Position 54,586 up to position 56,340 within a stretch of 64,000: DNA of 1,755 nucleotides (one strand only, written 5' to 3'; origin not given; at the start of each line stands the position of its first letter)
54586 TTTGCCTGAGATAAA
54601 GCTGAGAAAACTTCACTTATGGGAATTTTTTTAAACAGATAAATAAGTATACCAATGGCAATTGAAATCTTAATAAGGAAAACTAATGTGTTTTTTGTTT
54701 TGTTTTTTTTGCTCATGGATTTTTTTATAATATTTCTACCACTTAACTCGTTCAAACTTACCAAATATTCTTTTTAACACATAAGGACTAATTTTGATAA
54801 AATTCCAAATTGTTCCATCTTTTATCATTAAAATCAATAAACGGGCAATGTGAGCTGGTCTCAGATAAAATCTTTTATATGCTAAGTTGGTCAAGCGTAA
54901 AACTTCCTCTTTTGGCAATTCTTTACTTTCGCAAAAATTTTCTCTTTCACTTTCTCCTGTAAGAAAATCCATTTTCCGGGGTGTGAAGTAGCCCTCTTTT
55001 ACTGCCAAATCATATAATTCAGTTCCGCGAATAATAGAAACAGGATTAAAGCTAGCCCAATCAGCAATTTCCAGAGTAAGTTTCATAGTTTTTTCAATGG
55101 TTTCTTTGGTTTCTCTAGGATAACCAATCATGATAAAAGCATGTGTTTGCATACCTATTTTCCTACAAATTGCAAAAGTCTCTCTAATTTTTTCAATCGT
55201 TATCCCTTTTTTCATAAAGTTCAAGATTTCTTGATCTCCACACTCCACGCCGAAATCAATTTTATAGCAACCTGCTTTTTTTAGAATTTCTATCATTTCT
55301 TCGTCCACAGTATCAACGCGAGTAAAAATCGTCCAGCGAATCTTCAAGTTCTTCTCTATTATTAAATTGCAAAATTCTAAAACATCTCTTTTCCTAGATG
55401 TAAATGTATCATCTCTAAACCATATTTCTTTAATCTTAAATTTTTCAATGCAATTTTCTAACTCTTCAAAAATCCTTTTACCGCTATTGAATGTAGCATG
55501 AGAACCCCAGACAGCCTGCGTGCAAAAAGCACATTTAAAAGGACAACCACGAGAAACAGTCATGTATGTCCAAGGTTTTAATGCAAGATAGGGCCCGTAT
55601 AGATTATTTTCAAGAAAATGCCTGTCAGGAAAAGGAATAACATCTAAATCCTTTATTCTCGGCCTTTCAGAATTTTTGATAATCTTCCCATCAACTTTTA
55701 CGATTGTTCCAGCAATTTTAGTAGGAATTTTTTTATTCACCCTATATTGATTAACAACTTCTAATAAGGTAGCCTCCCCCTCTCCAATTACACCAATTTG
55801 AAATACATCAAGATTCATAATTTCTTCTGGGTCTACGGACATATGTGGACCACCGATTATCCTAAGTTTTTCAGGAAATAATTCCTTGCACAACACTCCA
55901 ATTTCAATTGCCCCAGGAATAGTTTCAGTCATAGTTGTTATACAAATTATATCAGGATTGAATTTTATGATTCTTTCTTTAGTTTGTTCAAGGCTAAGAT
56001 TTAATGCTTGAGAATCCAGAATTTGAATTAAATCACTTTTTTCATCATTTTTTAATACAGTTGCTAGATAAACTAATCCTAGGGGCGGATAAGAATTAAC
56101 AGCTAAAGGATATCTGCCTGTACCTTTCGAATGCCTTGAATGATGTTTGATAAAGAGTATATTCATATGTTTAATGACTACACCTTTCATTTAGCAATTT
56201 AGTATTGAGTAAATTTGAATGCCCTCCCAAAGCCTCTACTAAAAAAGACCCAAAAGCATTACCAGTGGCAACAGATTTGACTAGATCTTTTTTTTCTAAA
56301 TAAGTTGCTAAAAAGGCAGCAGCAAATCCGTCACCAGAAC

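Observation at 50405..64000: A 13.5-kb glycan-modification island combines a GT-C (PMT/ArnT-like) transferase, a GT2 polyprenyl-P-sugar synthase, a flippase-like protein, an aminotransferase and several decorating enzymes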

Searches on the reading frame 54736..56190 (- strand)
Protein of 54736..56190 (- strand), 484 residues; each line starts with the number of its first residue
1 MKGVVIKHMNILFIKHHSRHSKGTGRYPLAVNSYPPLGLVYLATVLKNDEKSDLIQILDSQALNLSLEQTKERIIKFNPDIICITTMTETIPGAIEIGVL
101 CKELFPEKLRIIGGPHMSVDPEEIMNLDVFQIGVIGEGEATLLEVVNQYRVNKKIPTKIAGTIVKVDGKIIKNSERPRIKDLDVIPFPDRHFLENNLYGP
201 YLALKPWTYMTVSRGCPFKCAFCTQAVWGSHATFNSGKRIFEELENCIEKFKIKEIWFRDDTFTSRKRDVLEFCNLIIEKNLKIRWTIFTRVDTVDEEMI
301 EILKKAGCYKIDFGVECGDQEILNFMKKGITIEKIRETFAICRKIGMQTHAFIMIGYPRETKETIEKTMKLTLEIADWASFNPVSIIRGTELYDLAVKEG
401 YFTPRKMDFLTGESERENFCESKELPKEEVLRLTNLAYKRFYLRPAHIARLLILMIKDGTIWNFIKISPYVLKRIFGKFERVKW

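Call 3: search_protein_families(library=pfam, proteins=[window:54736-56190:-], max_evalue=0.01)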
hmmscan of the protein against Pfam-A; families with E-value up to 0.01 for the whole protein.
window:54736-56190:- (484 aa): 2 families
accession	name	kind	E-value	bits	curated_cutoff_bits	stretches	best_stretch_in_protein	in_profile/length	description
PF04055.27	Radical_SAM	-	2.6e-23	83.5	29.5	1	211-371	2-165/166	Radical SAM superfamily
PF02310.24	B12-binding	-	2e-16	60.3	32.1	1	33-145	11-120/121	B12 binding domain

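Call 8: search_protein_families(library=ncbifam, proteins=[window:54736-56190:-], max_evalue=0.01)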
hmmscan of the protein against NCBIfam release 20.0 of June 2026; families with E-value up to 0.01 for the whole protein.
window:54736-56190:- (484 aa): 38 families (the best 25 are shown)
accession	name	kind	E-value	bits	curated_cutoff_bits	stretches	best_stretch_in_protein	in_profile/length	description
TIGR03471.1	HpnJ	equivalog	3.1e-60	204.4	577.6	1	56-459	48-450/472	hopanoid biosynthesis associated radical SAM protein HpnJ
TIGR02026.1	BchE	equivalog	1.1e-53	182.9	481.35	1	30-448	17-434/497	magnesium-protoporphyrin IX monomethyl ester anaerobic oxidative cyclase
TIGR04479.1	bcpD_PhpK_rSAM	subfamily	1.9e-44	151.9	600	1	9-372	45-406/504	PhpK family radical SAM P-methyltransferase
NF050148.1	rSAM_ApyD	equivalog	7.8e-42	143.5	750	1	34-371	23-362/645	RiPP biosynthesis radical SAM protein ApyD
TIGR04072.2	rSAM_ladder_B12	equivalog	9.6e-42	143.1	360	1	34-404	14-380/443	lipid biosynthesis B12-binding/radical SAM protein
NF033070.1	rSAM_AprD4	equivalog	2.4e-34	119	500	1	167-409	155-403/456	AprD4 family radical SAM diol-dehydratase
NF038361.1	rSAM_Sden_1168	equivalog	3.2e-33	115.1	575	1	62-403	124-480/560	Sden_1168 family B12-binding radical SAM P-methyltransferase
TIGR04385.1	B12_rSAM_cofa1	equivalog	1.3e-30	107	450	1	35-378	19-367/438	B12 lower ligand biosynthesis radical SAM protein BzaD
TIGR03975.1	rSAM_ocin_1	subfamily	9.5e-29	100.3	281.85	1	46-371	97-426/606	RiPP maturation radical SAM C-methyltransferase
TIGR04013.1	B12_SAM_MJ_1487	hypoth_equivalog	1.3e-26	93.3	251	2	62-229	26-174/382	TIGR04013 family B12-binding domain/radical SAM domain-containing protein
TIGR04014.1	B12_SAM_MJ_0865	equivalog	2.3e-24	86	360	1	108-398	69-360/434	methyl-coenzyme M reductase glutamine C-methyltransferase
TIGR04367.1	HpnR_B12_rSAM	equivalog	2.8e-24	85.5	650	1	36-393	22-370/490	hopanoid C-3 methylase HpnR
TIGR04295.1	B12_rSAM_oligo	hypoth_equivalog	2.8e-21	75.7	400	1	36-339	25-327/422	TIGR04295 family B12-binding domain-containing radical SAM protein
NF033712.0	B12_rSAM_KedN5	subfamily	2.7e-19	68.9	700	1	36-286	17-273/624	KedN5 family methylcobalamin-dependent radical SAM C-methyltransferase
NF045585.1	rSAM_slr0320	equivalog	1.6e-16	59.9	775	1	106-371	137-405/511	photosystem II high light acclimation radical SAM protein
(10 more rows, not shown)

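Call 14: search_solved_structures(query=window:54736-56190:-, max_evalue=0.001)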
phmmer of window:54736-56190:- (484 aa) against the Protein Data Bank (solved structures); distinct sequences matched with E-value up to 0.001: 13.
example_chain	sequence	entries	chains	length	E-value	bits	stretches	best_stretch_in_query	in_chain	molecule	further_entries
6fd2_B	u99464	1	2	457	8.8e-29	103.8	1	165-406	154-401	Putative apramycin biosynthetic oxidoreductase 4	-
9ccb_A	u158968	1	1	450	1.4e-12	50.3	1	109-394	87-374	Radical SAM core domain-containing protein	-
7kdx_A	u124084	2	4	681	4.5e-10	42.1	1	21-365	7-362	Methyltransferase TokK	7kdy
6iad_A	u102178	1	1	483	6e-07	31.8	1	269-406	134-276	Histone acetyltransferase, ELP3 family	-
6iaz_A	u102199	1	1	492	6.2e-07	31.7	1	269-406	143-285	Histone acetyltransferase, ELP3 family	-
6ia8_A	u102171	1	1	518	6.5e-07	31.7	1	269-406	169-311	Histone acetyltransferase, ELP3 family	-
6qk7_C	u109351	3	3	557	9.2e-06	27.9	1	286-398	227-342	Elongator complex protein 3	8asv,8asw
2qgq_A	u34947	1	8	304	1.8e-05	26.9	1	205-375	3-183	Protein TM_1862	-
4jc0_A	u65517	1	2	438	1.8e-05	26.9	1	203-375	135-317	Ribosomal protein S12 methylthiotransferase RimO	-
9n1b_A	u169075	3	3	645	9.3e-05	24.5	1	134-269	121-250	Radical SAM protein | Radical SAM enzyme CysS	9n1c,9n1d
6ia6_A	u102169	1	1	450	0.00014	24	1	287-412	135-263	ELP3 family, ELP3 family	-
5l7l_A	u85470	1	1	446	0.00015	23.8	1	287-412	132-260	ELP3 family, ELP3 family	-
5l7j_A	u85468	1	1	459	0.00016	23.8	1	287-412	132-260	ELP3 family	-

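Call 17: find_homologous_proteins(query=window:54736-56190:-, max_evalue=1e-20)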
Query window:54736-56190:- (484 aa): 1672 proteins with E <= 1e-20 among 8000 candidates; the best 120 are listed.
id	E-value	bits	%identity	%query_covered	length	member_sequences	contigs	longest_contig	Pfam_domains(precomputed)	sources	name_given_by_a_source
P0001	6.0e-239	812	74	94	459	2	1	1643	PF04055.28,PF02310.25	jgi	-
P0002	1.7e-226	771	67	98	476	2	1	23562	PF04055.28,PF02310.25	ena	-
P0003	1.5e-219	748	67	98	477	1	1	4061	PF04055.28,PF02310.25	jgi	jgi:radical SAM superfamily enzyme YgiQ (UPF0313 family)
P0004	2.0e-218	744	66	98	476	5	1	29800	PF04055.28,PF02310.25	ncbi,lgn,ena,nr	ncbi:MAG: radical SAM protein [Candidatus Omnitrophica bacterium]|nr:radical SAM protein [Candidatus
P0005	1.1e-213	729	65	98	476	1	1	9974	PF04055.28,PF02310.25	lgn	-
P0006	1.1e-204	699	64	98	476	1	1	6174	PF04055.28,PF02310.25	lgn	-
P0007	1.6e-204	698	61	98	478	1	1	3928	PF04055.28,PF02310.25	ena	-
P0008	5.4e-190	650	57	98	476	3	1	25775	PF04055.28,PF02310.25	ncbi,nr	ncbi:MAG: radical SAM protein [Candidatus Omnitrophica bacterium]|nr:radical SAM protein [Candidatus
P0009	8.9e-134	465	53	74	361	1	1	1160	PF04055.28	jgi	jgi:radical SAM superfamily enzyme YgiQ (UPF0313 family)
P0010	2.8e-129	450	69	56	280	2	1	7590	PF04055.28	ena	-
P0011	1.6e-118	415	45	92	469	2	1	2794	PF04055.28,PF02310.25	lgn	-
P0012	7.4e-114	399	44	92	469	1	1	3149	PF04055.28,PF02310.25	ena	-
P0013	7.1e-102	360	41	95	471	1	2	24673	PF04055.28,PF02310.25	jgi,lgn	jgi:radical SAM superfamily enzyme YgiQ (UPF0313 family)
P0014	7.3e-99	350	40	91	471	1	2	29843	PF04055.28,PF02310.25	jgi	-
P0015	3.8e-97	344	38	92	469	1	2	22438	PF04055.28,PF02310.25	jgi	jgi:radical SAM superfamily enzyme YgiQ (UPF0313 family)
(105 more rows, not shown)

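Call 18: find_encoding_contigs(protein=P0004, flank=10000, max_places=1)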
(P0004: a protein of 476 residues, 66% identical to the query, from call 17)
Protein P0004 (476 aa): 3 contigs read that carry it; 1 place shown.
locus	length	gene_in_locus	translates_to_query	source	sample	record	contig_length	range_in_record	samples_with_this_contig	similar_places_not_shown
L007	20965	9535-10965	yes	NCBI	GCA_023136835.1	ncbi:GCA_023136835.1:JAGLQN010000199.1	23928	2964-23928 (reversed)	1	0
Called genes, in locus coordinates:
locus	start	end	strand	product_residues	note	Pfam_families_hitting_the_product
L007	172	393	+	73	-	-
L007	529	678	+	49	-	-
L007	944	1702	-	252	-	PF04338:DUF481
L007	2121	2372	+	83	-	PF02421:FeoB_N, PF01926:MMR_HSR1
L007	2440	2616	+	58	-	-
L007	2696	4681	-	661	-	PF13231:PMT_2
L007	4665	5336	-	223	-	PF01209:Ubie_methyltran (weak), PF13489:Methyltransf_23, PF13847:Methyltransf_31, PF08241:Methyltransf_11, PF08242:Methyltransf_12, PF13649:Methyltransf_25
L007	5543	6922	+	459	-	PF01209:Ubie_methyltran, PF13489:Methyltransf_23, PF08241:Methyltransf_11, PF08242:Methyltransf_12, PF13649:Methyltransf_25, PF13847:Methyltransf_31, PF00535:Glycos_transf_2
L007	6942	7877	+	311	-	-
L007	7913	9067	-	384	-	PF04230:PS_pyruv_trans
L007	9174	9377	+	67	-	-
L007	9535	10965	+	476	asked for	PF02310:B12-binding, PF04055:Radical_SAM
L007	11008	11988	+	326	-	PF03706:LPG_synthase_TM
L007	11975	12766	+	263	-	PF13489:Methyltransf_23 (weak)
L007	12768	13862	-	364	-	PF00534:Glycos_transf_1, PF13692:Glyco_trans_1_4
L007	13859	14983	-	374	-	PF13439:Glyco_transf_4, PF13477:Glyco_trans_4_2, PF13579:Glyco_trans_4_4, PF20706:GT4-conflict (faint), PF00534:Glycos_transf_1, PF13692:Glyco_trans_1_4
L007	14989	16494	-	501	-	PF02366:PMT, PF13231:PMT_2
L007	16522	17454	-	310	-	PF00535:Glycos_transf_2, PF10111:Glyco_tranf_2_2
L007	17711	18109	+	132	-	-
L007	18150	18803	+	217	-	PF02698:DUF218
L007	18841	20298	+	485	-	PF01139:RtcB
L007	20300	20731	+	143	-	PF01951:Archease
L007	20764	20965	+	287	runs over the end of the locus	PF00892:EamA, PF03151:TPT (weak), PF10639:TMEM234 (faint), PF00892:EamA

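Call 19: find_encoding_contigs(protein=P0008, flank=10000, max_places=1)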
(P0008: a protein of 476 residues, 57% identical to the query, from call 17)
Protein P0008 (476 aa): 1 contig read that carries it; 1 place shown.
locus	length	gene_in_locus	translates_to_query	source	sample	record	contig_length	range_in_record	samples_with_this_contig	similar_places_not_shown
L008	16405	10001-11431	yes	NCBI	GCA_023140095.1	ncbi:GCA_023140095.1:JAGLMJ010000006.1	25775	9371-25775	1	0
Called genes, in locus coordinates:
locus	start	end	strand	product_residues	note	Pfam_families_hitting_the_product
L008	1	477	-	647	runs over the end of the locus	PF00012:HSP70, PF06723:MreB_Mbl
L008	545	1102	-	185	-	PF01025:GrpE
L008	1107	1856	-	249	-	PF01628:HrcA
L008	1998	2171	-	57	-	-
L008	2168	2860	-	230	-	PF00892:EamA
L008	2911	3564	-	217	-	PF02698:DUF218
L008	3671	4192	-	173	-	-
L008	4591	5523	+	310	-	PF00535:Glycos_transf_2, PF10111:Glyco_tranf_2_2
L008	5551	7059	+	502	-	PF02366:PMT, PF13231:PMT_2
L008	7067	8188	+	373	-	PF13439:Glyco_transf_4, PF13477:Glyco_trans_4_2, PF13579:Glyco_trans_4_4, PF20706:GT4-conflict (weak), PF00534:Glycos_transf_1, PF13692:Glyco_trans_1_4, PF13524:Glyco_trans_1_2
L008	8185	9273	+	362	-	PF00534:Glycos_transf_1, PF13692:Glyco_trans_1_4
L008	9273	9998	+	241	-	PF01209:Ubie_methyltran (faint), PF05219:DREV (faint), PF13489:Methyltransf_23, PF07021:MetW (weak), PF13847:Methyltransf_31, PF08241:Methyltransf_11, PF08242:Methyltransf_12, PF13649:Methyltransf_25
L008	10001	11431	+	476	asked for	PF02310:B12-binding, PF04055:Radical_SAM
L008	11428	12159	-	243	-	PF03567:Sulfotransfer_2 (faint)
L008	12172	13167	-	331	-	PF03706:LPG_synthase_TM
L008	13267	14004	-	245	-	PF03567:Sulfotransfer_2 (weak)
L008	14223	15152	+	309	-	PF07021:MetW (weak), PF13489:Methyltransf_23, PF13847:Methyltransf_31, PF08241:Methyltransf_11, PF08242:Methyltransf_12, PF13649:Methyltransf_25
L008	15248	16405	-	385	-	PF04055:Radical_SAM, PF13186:SPASM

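Call 20: find_encoding_contigs(protein=P0013, flank=10000, max_places=1)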
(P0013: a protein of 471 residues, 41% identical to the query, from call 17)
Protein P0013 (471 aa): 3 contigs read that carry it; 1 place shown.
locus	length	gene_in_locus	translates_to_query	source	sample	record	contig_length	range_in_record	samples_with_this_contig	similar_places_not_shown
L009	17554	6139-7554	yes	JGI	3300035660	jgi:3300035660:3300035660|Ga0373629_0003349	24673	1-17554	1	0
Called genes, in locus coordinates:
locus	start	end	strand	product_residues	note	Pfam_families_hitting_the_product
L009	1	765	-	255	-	?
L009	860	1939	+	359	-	PF13439:Glyco_transf_4, PF13477:Glyco_trans_4_2, PF00534:Glycos_transf_1, PF13692:Glyco_trans_1_4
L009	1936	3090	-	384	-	PF02350:Epimerase_2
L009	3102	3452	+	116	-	PF03721:UDPG_MGDP_dh_N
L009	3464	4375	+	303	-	PF03721:UDPG_MGDP_dh_N (weak), PF00984:UDPG_MGDP_dh, PF03720:UDPG_MGDP_dh_C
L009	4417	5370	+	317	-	PF01408:GFO_IDH_MocA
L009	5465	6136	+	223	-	-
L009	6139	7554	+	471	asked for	PF02310:B12-binding, PF04055:Radical_SAM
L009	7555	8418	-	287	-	PF03706:LPG_synthase_TM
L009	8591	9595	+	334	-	PF01040:UbiA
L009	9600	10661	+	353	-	PF04015:DUF362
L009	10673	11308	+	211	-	PF13263:PHP_C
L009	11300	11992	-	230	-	PF00535:Glycos_transf_2, PF10111:Glyco_tranf_2_2 (faint)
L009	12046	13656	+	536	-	-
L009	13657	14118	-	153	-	PF01569:PAP2, PF14378:PAP2_3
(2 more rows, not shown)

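Call 29: find_related_loci(query=A3, collection=genome_contigs, flank=10000)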
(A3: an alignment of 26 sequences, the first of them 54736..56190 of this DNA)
Query A3 (484 aa) in genome_contigs; peptide patterns used: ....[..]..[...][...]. (x = any residue, [..] = any of these).
600 stretches matched a pattern (row limit reached: there are more); 579 encode a relative of the query (tblastn E <= 1e-3); the best 80 are kept; 80 distinct loci.
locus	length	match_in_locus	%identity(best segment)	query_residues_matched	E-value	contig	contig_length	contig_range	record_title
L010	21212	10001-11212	38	55-457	1e-79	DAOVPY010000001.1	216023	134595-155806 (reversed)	MAG TPA_asm: Candidatus Nealsonbacteria bacterium isolate CSMAG_1561 CSMAG_1561_k141_1392210_length_216023_cov_36.1927,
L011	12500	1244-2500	37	35-452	9e-77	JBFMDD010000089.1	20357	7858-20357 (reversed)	MAG: bacterium isolate MAG210 MAG210_89, whole genome shotgun sequence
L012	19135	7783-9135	34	24-476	3e-75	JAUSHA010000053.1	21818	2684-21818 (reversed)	MAG: bacterium isolate E14_metabat.bin.161 E14_k141_1806972, whole genome shotgun sequence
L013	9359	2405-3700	34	11-448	8e-75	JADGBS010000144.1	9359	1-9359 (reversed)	MAG: Oligoflexia bacterium isolate nW3bin19 nW3_bin19_NODE_144_length_9359_cov_2.266898, whole genome shotgun sequence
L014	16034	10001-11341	33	3-445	1e-72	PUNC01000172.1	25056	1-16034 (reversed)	MAG: PVC group bacterium isolate B1Sed10_207 B1-Sed10-C1725, whole genome shotgun sequence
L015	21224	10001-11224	35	35-450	6e-70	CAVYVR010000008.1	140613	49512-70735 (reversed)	MAG: uncultured Methanobacteriaceae archaeon isolate MFD01476.bin.2.82 genome assembly, contig: contig_61517, whole geno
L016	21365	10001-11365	33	35-479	5e-66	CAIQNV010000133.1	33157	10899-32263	MAG: uncultured Elusimicrobia bacterium isolate MJ-time_bin-2640 genome assembly, contig: bin-2640:133/157, whole genome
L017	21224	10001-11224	35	35-450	7e-68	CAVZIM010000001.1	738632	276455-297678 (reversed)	MAG: uncultured Methanobacteriaceae archaeon isolate MFD01716.bin.1.165 genome assembly, contig: contig_21545, whole gen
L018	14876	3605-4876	33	27-452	3e-68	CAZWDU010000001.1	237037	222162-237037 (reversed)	MAG TPA_asm: uncultured Candidatus Bathyarchaeia archaeon isolate binchicken_co43_174 genome assembly, contig: NODE_11_l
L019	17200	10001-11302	32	36-476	2e-64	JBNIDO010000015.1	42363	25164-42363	MAG: Candidatus Bathyarchaeia archaeon isolate Bathy6-F36_MillC Bathy36__WFmsp_mb_bin.24_WF_000000001169, whole genome s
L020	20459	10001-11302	33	35-475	1e-67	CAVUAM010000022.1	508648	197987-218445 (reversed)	MAG: Candidatus Bathyarchaeota archaeon isolate MFD01872.bin.1.205 genome assembly, contig: contig_47952, whole genome s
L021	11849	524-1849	31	7-453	2e-61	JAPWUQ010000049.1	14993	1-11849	MAG: Anaerolineae bacterium isolate RSWS7 scaffold_685_c1, whole genome shotgun sequence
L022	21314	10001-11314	30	9-453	4e-60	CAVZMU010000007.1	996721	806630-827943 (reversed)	MAG: uncultured Alphaproteobacteria bacterium isolate MFD02134.bin.2.172 genome assembly, contig: contig_4717, whole gen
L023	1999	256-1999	31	35-448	8e-62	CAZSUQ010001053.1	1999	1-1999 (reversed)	MAG TPA_asm: uncultured Thermodesulfobacteriota bacterium isolate binchicken_co97_83 genome assembly, contig: NODE_18148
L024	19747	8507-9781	33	27-453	1e-66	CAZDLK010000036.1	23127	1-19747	MAG TPA_asm: uncultured Candidatus Bathyarchaeia archaeon isolate binchicken_co27_437 genome assembly, contig: NODE_3908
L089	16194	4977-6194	33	37-447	4e-63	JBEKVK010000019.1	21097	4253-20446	MAG: Candidatus Bathyarchaeia archaeon isolate SPRUCE 602 SPRUCE_602_19, whole genome shotgun sequence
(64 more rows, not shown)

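Call 55: search_protein_families(library=ncbifam, proteins=[L007:14989-16494:-], max_evalue=0.001)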
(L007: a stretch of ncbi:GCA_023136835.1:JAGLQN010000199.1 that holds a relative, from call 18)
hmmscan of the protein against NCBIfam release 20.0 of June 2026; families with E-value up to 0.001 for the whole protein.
L007:14989-16494:- (501 aa): 0 families

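Call 73: search_protein_families(library=padloc, proteins=[window:54736-56190:-], max_evalue=0.001)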
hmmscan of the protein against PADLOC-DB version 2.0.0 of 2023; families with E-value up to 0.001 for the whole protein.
window:54736-56190:- (484 aa): 1 family
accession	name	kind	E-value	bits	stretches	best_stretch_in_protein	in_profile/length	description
PDLC04689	PDC-M51A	-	1.1e-14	52.2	1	111-394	103-372/420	-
